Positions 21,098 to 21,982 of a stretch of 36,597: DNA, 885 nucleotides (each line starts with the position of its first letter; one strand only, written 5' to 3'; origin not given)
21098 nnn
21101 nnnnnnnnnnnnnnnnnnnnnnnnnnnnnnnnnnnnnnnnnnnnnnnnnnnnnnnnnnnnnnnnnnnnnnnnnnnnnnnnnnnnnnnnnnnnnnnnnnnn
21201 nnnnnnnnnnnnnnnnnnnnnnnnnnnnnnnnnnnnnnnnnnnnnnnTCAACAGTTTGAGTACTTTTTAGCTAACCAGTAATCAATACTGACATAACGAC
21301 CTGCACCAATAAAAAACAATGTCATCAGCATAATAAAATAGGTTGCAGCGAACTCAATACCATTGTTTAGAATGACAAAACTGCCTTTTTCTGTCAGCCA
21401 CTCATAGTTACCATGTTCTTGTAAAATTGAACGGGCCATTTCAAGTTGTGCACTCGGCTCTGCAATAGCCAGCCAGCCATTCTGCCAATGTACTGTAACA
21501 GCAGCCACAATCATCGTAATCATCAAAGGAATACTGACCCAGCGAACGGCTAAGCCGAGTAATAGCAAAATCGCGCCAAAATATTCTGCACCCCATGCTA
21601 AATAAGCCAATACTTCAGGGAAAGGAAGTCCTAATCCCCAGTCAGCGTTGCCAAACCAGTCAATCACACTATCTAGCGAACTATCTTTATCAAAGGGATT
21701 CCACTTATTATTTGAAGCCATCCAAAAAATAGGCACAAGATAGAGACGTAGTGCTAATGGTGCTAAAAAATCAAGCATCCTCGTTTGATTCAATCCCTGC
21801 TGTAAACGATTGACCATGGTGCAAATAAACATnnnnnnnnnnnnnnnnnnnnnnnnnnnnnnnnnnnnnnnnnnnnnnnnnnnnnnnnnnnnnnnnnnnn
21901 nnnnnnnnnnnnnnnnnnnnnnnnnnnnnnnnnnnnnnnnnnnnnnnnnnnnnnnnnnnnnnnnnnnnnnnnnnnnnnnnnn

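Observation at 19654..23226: ECF sigma / soluble ZAS anti-sigma divergent from a 6-Cys KCG-repeat secreted peptide - DoxX - MsrP - MsrQ operon: an HvfA/bufferin-like precursor with no MNIO or DUF2063 maturase beside it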

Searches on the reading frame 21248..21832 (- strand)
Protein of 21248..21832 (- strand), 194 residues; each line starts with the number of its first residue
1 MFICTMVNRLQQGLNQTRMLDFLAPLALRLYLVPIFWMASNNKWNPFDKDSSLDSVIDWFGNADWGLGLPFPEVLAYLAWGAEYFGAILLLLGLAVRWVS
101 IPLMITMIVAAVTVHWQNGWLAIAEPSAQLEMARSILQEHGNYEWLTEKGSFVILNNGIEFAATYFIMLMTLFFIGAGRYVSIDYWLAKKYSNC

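Call 3: search_protein_families(library=ncbifam, proteins=[window:21248-21832:-], max_evalue=0.01)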
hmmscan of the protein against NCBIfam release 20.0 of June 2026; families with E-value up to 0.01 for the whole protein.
window:21248-21832:- (194 aa): 1 family
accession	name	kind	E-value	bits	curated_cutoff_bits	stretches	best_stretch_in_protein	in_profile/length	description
NF050144.1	matur_HvfX_fam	equivalog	2.6e-69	232.6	80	1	22-188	1-165/165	HvfX family Cu-binding RiPP maturation protein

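Call 4: search_protein_families(library=pfam, proteins=[window:21248-21832:-], max_evalue=0.01)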
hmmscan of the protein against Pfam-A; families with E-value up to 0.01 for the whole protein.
window:21248-21832:- (194 aa): 1 family
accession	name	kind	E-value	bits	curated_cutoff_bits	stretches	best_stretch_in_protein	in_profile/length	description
PF07681.17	DoxX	-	3.7e-19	69.6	23.6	1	25-116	2-85/85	DoxX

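Call 7: find_encoding_contigs(protein=window:21248-21832:-, flank=10000, max_places=10)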
Protein window:21248-21832:- (194 aa): 1 contig read that carries it; 1 place shown.
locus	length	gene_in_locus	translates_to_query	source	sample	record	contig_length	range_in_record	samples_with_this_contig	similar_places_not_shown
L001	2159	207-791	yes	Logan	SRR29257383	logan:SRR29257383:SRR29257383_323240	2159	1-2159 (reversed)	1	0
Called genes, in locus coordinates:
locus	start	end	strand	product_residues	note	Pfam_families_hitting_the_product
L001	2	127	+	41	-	?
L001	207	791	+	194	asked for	PF07681:DoxX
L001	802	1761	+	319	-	PF00174:Oxidored_molyb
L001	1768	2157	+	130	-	?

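Call 22: find_homologous_proteins(query=window:21248-21832:-, max_evalue=1e-20)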
Query window:21248-21832:- (194 aa): 7994 proteins with E <= 1e-20 among 8000 candidates; the best 120 are listed.
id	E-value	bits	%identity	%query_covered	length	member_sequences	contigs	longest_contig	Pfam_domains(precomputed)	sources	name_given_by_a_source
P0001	5.4e-127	439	100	100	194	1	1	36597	PF07681.18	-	-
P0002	1.6e-121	421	94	100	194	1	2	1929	PF07681.18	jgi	jgi:uncharacterized membrane protein YphA (DoxX/SURF4 family)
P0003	1.1e-119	415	93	100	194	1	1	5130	PF07681.18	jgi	-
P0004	1.2e-114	399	88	100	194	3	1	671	PF07681.18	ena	-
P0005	2.2e-112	392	86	100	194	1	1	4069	PF07681.18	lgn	-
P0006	5.4e-112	390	86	99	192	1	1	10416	PF07681.18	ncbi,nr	ncbi:MAG: DoxX family protein [Gammaproteobacteria bacterium]|nr:DoxX family protein [Gammaproteobac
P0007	3.3e-108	378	83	99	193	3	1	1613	PF07681.18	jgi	jgi:uncharacterized membrane protein YphA (DoxX/SURF4 family)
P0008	1.2e-106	373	82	98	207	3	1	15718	PF07681.18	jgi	jgi:putative oxidoreductase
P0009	1.5e-106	372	82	100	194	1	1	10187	PF07681.18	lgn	-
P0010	5.3e-106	371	82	100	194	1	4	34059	PF07681.18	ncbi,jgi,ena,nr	ncbi:MAG: hypothetical protein DRQ39_01165 [Gammaproteobacteria bacterium]|nr:MAG: hypothetical prot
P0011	1.3e-105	369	81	100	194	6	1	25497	PF07681.18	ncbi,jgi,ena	-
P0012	4.8e-105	368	80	100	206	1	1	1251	PF07681.18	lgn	-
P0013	7.5e-105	367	81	98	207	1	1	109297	PF07681.18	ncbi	-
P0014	5.3e-104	364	79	100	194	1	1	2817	PF07681.18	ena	-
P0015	7.5e-104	364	80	100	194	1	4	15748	PF07681.18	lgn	-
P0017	1.3e-103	363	79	100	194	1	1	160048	PF07681.18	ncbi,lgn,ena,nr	ncbi:MAG: DoxX family protein [Methylophaga sp.]|nr:DoxX family protein [Methylophaga sp.]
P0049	5.5e-100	351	80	100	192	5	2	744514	PF07681.18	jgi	jgi:putative oxidoreductase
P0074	9.1e-98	344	75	100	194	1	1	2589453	PF07681.18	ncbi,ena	-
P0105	1.2e-95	337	70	100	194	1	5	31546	PF07681.18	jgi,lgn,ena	-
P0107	1.3e-95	337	73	98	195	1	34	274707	PF07681.18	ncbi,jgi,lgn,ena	-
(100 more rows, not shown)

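Call 23: find_encoding_contigs(protein=P0074, flank=10000, max_places=3)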
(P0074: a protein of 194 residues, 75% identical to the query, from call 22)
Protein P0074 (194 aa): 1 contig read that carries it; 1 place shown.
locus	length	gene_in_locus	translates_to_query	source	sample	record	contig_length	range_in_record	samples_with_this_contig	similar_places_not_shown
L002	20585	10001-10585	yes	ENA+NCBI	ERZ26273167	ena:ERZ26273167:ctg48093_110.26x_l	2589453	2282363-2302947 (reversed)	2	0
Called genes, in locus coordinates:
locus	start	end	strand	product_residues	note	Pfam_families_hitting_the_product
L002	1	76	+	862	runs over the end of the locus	PF00521:DNA_topoisoIV, PF03989:DNA_gyraseA_C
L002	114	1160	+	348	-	PF00266:Aminotran_5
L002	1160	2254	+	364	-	PF01817:CM_2, PF00800:PDT, PF01842:ACT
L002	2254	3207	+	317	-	PF02401:LYTB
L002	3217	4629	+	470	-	PF00528:BPD_transp_1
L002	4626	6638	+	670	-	PF00005:ABC_tran, PF02463:SMC_N (weak), PF13401:AAA_22 (faint), PF13304:AAA_21 (weak), PF08352:oligo_HPY, PF00005:ABC_tran, PF02463:SMC_N (weak), PF08352:oligo_HPY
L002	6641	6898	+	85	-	PF06844:DUF1244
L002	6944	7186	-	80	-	-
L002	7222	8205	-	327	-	PF13936:HTH_38, PF00665:rve (weak)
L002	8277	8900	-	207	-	PF04542:Sigma70_r2, PF08281:Sigma70_r4_2, PF04545:Sigma70_r4 (weak)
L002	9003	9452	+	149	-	-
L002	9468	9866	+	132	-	-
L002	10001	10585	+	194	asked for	PF07681:DoxX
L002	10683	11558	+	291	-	PF00174:Oxidored_molyb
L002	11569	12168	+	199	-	PF01794:Ferric_reduct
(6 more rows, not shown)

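Call 24: find_encoding_contigs(protein=P0017, flank=10000, max_places=3)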
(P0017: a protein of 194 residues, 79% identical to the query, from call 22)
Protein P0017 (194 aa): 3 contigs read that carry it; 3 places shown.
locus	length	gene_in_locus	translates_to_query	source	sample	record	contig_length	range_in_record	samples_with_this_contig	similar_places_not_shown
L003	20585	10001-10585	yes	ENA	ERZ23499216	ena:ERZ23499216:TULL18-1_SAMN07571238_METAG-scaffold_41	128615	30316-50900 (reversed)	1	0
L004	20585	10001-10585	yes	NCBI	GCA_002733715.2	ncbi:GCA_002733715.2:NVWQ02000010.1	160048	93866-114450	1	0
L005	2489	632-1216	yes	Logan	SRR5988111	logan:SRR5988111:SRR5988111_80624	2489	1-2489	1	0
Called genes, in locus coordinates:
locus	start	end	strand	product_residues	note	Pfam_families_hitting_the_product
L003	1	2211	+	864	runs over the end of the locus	PF00521:DNA_topoisoIV, PF03989:DNA_gyraseA_C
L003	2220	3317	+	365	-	PF01817:CM_2, PF00800:PDT, PF01842:ACT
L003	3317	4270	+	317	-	PF02401:LYTB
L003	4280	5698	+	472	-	PF00528:BPD_transp_1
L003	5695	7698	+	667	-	PF00005:ABC_tran, PF02463:SMC_N (faint), PF13401:AAA_22 (faint), PF13304:AAA_21 (faint), PF08352:oligo_HPY, PF00005:ABC_tran, PF08352:oligo_HPY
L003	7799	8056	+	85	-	PF06844:DUF1244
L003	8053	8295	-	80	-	-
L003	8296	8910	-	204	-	PF07638:Sigma70_ECF (weak), PF04542:Sigma70_r2, PF08281:Sigma70_r4_2, PF04545:Sigma70_r4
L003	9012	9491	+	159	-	-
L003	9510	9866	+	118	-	-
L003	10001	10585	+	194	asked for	PF07681:DoxX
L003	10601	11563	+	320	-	PF00174:Oxidored_molyb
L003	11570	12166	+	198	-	PF01794:Ferric_reduct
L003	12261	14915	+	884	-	PF28598:PDH_E1_N, PF00456:Transketolase_N, PF17831:PDH_E1_M, PF22613:Transketolase_C_1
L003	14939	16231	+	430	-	PF00364:Biotin_lipoyl, PF25973:BSH_CzcB (faint), PF02817:E3_binding, PF00198:2-oxoacid_dh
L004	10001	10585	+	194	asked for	PF07681:DoxX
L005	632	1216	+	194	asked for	PF07681:DoxX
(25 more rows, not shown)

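Call 32: search_dna_similar(query=window:21248-21832:-, collection=plasmids, mode=protein, max_rows=25, max_evalue=1e-10)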
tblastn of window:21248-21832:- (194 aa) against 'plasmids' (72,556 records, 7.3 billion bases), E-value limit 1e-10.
Records with a match: 19; places in all: 19; records where one place covers at least 80% of the query: 19.
Best place of each record, by identity: <60% 19.
By first word of the organism name: Escherichia 13; Pseudomonas 1; Moraxella 1; Acinetobacter 1; Sphingomonas 1; Pectobacterium 1; Klebsiella 1.
By predicted mobility (MOB-suite, as given by PLSDB): conjugative 12; non-mobilizable 7.
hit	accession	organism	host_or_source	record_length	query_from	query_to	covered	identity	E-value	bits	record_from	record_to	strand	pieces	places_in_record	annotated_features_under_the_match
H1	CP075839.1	Pseudomonas aeruginosa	Homo sapiens,Cell culture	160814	5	190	96%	58.1%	3e-68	232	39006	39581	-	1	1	DoxX family protein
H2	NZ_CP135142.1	Moraxella sp. DOX410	sediment soil,sediment soil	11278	2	189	97%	55.0%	2e-58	204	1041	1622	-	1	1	DoxX family protein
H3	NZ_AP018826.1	Acinetobacter ursingii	Lemna minor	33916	2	189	97%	54.5%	3e-58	203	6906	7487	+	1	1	DoxX family protein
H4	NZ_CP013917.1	Sphingomonas sp. LK11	Tephrosia purpurea subsp. ...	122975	10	190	93%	43.9%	4e-36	140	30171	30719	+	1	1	DoxX family protein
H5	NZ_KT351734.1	Pectobacterium carotovorum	Delia radicum intestine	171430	17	189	89%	45.4%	9e-37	142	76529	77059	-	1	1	DoxX family protein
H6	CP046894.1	Klebsiella pneumoniae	Homo sapiens,pure culture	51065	21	189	87%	45.8%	5e-32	128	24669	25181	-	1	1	DoxX family membrane protein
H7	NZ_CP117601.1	Escherichia albertii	Delichon urbicum,whole organism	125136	11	189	92%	42.2%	2e-36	140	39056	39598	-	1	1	DoxX family protein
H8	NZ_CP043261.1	Escherichia albertii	Brown Headed Cow Bird,genomic ...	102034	11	189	92%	42.2%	5e-36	139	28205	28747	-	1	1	DoxX family protein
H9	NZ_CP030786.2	Escherichia albertii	stool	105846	11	189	92%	42.2%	5e-36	139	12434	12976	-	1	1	DoxX family protein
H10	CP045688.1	Escherichia albertii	Brown Headed Cow Bird,genomic ...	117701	11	189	92%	42.2%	5e-36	139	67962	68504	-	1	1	DoxX family membrane protein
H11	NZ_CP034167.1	Escherichia albertii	-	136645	11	189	92%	42.2%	5e-36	139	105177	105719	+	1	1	DoxX family protein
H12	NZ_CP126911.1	Escherichia albertii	-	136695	11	189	92%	42.2%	5e-36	139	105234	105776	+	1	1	DoxX family protein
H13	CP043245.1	Escherichia albertii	White-Breasted Nuthatch,genomic ...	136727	11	189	92%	42.2%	5e-36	139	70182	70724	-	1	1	DoxX family protein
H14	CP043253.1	Escherichia albertii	Oregon Junco,genomic DNA,cloacal swab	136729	11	189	92%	42.2%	5e-36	139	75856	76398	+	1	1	DoxX family protein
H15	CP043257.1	Escherichia albertii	Oregon Junco,genomic DNA,cloacal swab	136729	11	189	92%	42.2%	5e-36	139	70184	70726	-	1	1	DoxX family protein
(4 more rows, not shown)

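Call 33: get_annotated_region(hit=H1, flank=6000)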
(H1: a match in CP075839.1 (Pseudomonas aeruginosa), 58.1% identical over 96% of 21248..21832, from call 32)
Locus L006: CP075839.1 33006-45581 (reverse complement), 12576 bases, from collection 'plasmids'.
description: Pseudomonas aeruginosa strain PaLo11 plasmid pPALO11, complete sequence
organism: Pseudomonas aeruginosa (NCBI taxid 287)
taxonomy: Bacteria; Pseudomonadota; Gammaproteobacteria; Pseudomonadales; Pseudomonadaceae; Pseudomonas; Pseudomonas aeruginosa
host: -; source: Homo sapiens,Cell culture; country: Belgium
typing (MOB-suite, as given by PLSDB): non-mobilizable
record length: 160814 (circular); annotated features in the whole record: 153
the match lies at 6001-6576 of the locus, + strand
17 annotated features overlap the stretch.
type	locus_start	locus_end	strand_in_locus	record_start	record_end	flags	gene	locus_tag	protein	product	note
CDS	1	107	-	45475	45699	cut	-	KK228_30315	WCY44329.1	hypothetical protein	-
CDS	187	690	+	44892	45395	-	-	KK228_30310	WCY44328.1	cysteine hydrolase family protein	-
CDS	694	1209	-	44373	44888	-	-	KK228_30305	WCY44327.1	ankyrin repeat domain-containing protein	-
CDS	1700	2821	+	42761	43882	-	-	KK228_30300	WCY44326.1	beta-ketoacyl-ACP synthase III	-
CDS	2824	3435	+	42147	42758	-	-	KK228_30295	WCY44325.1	RNA polymerase sigma factor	-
CDS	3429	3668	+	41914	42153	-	-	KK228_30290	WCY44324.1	zf-HC2 domain-containing protein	-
CDS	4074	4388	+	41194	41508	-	-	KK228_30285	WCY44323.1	hypothetical protein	-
CDS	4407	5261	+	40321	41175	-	-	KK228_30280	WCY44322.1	DUF692 family protein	-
CDS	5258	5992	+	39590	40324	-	-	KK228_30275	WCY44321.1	DUF2063 domain-containing protein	-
CDS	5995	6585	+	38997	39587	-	-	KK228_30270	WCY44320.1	DoxX family protein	-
CDS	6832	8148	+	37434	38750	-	-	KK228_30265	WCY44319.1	porin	-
CDS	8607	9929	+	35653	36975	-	oprP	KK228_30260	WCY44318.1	outer membrane porin OprP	-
CDS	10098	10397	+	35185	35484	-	-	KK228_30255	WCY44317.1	hypothetical protein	-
CDS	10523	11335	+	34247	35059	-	-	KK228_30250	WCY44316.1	SDR family oxidoreductase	-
CDS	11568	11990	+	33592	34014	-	-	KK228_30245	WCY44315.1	hypothetical protein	-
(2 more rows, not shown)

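Call 34: get_annotated_region(hit=H3, flank=6000)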
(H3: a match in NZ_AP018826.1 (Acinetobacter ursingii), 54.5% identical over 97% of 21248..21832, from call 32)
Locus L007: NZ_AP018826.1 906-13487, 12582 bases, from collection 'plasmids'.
description: Acinetobacter ursingii strain M3 plasmid pAURM-2, complete sequence
organism: Acinetobacter ursingii (NCBI taxid 108980)
taxonomy: Bacteria; Pseudomonadota; Gammaproteobacteria; Moraxellales; Moraxellaceae; Acinetobacter; Acinetobacter ursingii
host: -; source: Lemna minor; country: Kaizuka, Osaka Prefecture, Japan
typing (MOB-suite, as given by PLSDB): non-mobilizable
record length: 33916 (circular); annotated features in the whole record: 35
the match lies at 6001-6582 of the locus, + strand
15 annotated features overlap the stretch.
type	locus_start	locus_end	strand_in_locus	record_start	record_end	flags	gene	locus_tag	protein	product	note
CDS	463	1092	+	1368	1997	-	-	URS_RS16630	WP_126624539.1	AAA family ATPase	-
CDS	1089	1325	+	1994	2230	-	-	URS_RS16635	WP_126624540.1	hypothetical protein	-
CDS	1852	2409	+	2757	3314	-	-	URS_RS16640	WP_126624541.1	recombinase family protein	GO:0006310 - DNA recombination [Evidence IEA]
CDS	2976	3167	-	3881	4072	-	-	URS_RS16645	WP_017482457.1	zf-HC2 domain-containing protein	-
CDS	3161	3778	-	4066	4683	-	-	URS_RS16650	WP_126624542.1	RNA polymerase factor sigma-70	-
CDS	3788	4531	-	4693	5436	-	-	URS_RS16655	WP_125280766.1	putative DNA-binding domain-containing protein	-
CDS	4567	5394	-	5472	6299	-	-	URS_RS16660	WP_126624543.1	DUF692 domain-containing protein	-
CDS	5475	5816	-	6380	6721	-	-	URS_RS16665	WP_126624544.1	hypothetical protein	-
CDS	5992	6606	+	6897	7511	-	-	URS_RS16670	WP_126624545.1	DoxX family protein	-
CDS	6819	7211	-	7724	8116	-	-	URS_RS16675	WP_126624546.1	hypothetical protein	-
CDS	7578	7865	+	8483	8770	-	-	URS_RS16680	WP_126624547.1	BrnT family toxin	-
CDS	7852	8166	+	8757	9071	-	-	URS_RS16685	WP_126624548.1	BrnA antitoxin family protein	-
CDS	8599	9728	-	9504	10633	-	-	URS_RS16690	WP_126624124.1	IS3-like element ISAcsp5 family transposase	GO:0006313 - DNA transposition [Evidence IEA]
CDS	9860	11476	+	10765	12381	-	-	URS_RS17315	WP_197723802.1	histone H1-like repetitive region-containing protein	GO:0030261 - chromosome condensation [Evidence IEA]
CDS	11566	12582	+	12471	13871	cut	-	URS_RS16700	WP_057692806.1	surface lipoprotein assembly modifier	-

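Call 35: find_encoding_contigs(protein=P0107, flank=8000, max_places=2)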
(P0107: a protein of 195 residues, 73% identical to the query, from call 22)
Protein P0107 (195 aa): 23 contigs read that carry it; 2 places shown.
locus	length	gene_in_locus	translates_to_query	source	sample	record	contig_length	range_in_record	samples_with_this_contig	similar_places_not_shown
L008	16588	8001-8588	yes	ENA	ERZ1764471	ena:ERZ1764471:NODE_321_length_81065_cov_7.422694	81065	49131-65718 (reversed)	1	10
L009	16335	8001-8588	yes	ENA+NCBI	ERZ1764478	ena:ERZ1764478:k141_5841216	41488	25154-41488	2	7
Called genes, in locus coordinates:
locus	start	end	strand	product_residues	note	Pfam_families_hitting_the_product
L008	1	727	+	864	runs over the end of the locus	PF00521:DNA_topoisoIV, PF03989:DNA_gyraseA_C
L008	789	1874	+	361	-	PF01817:CM_2, PF00800:PDT, PF01842:ACT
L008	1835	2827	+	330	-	PF02401:LYTB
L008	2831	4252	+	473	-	PF00528:BPD_transp_1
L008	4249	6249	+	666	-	PF00005:ABC_tran, PF02463:SMC_N (weak), PF05621:TniB (faint), PF13304:AAA_21 (weak), PF08352:oligo_HPY, PF02463:SMC_N (weak), PF00005:ABC_tran, PF08352:oligo_HPY, +2 more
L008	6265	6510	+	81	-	PF06844:DUF1244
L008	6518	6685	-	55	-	-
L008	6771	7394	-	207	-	PF04542:Sigma70_r2, PF08281:Sigma70_r4_2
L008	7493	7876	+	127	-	-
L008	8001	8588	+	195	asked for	PF07681:DoxX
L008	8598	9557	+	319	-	PF00174:Oxidored_molyb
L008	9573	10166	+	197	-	PF01794:Ferric_reduct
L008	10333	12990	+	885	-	PF28598:PDH_E1_N, PF00456:Transketolase_N, PF17831:PDH_E1_M, PF22613:Transketolase_C_1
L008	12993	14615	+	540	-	PF00364:Biotin_lipoyl, PF01597:GCV_H (faint), PF25917:BSH_RND (faint), PF25919:BSH_CusB (faint), PF25973:BSH_CzcB (faint), PF00364:Biotin_lipoyl, PF02817:E3_binding, PF00198:2-oxoacid_dh, +1 more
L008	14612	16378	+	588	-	PF00364:Biotin_lipoyl, PF25984:BSH_YknX (faint), PF01262:AlaDh_PNT_C (faint), PF07992:Pyr_redox_2, PF12831:FAD_oxidored (weak), PF13738:Pyr_redox_3, PF00070:Pyr_redox, PF02852:Pyr_redox_dim, +1 more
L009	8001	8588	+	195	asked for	PF07681:DoxX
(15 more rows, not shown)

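Call 36: find_encoding_contigs(protein=P0049, flank=8000, max_places=2)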
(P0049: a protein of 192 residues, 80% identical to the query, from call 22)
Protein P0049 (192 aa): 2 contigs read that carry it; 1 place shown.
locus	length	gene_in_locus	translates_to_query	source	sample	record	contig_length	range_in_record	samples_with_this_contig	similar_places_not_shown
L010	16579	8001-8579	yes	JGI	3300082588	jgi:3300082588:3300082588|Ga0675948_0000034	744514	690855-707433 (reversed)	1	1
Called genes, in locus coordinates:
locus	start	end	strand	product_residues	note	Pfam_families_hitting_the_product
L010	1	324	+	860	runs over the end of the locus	PF00521:DNA_topoisoIV, PF03989:DNA_gyraseA_C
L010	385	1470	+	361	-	PF01817:CM_2, PF00800:PDT, PF01842:ACT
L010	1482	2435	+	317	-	PF02401:LYTB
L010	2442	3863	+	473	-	PF00528:BPD_transp_1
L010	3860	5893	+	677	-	PF01078:Mg_chelatase (faint), PF00005:ABC_tran, PF05621:TniB (faint), PF13304:AAA_21 (weak), PF08352:oligo_HPY, PF00005:ABC_tran, PF02463:SMC_N, PF08352:oligo_HPY, +1 more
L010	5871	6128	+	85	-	PF06844:DUF1244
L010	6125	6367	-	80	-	-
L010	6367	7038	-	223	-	PF04542:Sigma70_r2, PF08281:Sigma70_r4_2, PF04545:Sigma70_r4 (weak)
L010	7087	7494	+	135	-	-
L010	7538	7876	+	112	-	-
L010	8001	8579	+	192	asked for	PF07681:DoxX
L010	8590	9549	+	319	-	PF00174:Oxidored_molyb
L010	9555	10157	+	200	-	PF01794:Ferric_reduct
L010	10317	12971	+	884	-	PF28598:PDH_E1_N, PF00456:Transketolase_N, PF17831:PDH_E1_M, PF22613:Transketolase_C_1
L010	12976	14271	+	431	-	PF00364:Biotin_lipoyl, PF25984:BSH_YknX (faint), PF25973:BSH_CzcB (faint), PF02817:E3_binding, PF00198:2-oxoacid_dh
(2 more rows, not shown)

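Call 37: find_encoding_contigs(protein=P0105, flank=8000, max_places=2)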
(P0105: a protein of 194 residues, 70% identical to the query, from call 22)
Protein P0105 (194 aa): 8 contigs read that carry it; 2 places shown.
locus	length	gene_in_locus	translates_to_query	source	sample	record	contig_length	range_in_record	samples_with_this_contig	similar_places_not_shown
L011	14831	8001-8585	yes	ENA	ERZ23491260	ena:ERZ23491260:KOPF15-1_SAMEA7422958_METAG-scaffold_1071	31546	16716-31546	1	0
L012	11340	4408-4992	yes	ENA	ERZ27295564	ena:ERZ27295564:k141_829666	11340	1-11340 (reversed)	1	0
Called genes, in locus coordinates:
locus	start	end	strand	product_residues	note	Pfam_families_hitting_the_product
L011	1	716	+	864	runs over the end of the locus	PF00521:DNA_topoisoIV, PF03989:DNA_gyraseA_C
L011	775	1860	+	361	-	PF01817:CM_2, PF00800:PDT, PF01842:ACT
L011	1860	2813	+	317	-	PF02401:LYTB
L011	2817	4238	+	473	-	PF00528:BPD_transp_1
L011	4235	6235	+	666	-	PF13481:AAA_25 (faint), PF00005:ABC_tran, PF02463:SMC_N (weak), PF13304:AAA_21 (weak), PF08352:oligo_HPY, PF02463:SMC_N (weak), PF00005:ABC_tran, PF08352:oligo_HPY, +4 more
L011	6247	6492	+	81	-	PF06844:DUF1244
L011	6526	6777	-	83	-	-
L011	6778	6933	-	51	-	PF08281:Sigma70_r4_2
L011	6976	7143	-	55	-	-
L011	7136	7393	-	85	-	PF04542:Sigma70_r2 (weak)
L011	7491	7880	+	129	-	-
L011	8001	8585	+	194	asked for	PF07681:DoxX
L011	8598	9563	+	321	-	PF00174:Oxidored_molyb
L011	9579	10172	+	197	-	PF01794:Ferric_reduct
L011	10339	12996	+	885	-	PF28598:PDH_E1_N, PF00456:Transketolase_N, PF17831:PDH_E1_M, PF22613:Transketolase_C_1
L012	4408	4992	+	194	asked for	PF07681:DoxX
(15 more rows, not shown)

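Call 58: find_related_loci(query=A1, collection=viral_contigs, flank=6000)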
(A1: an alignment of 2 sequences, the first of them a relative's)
Query A1 (284 aa) in viral_contigs; peptide patterns used: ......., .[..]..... (x = any residue, [..] = any of these).
83 stretches matched a pattern, but none encodes a relative of the query by tblastn (E <= 1e-3).
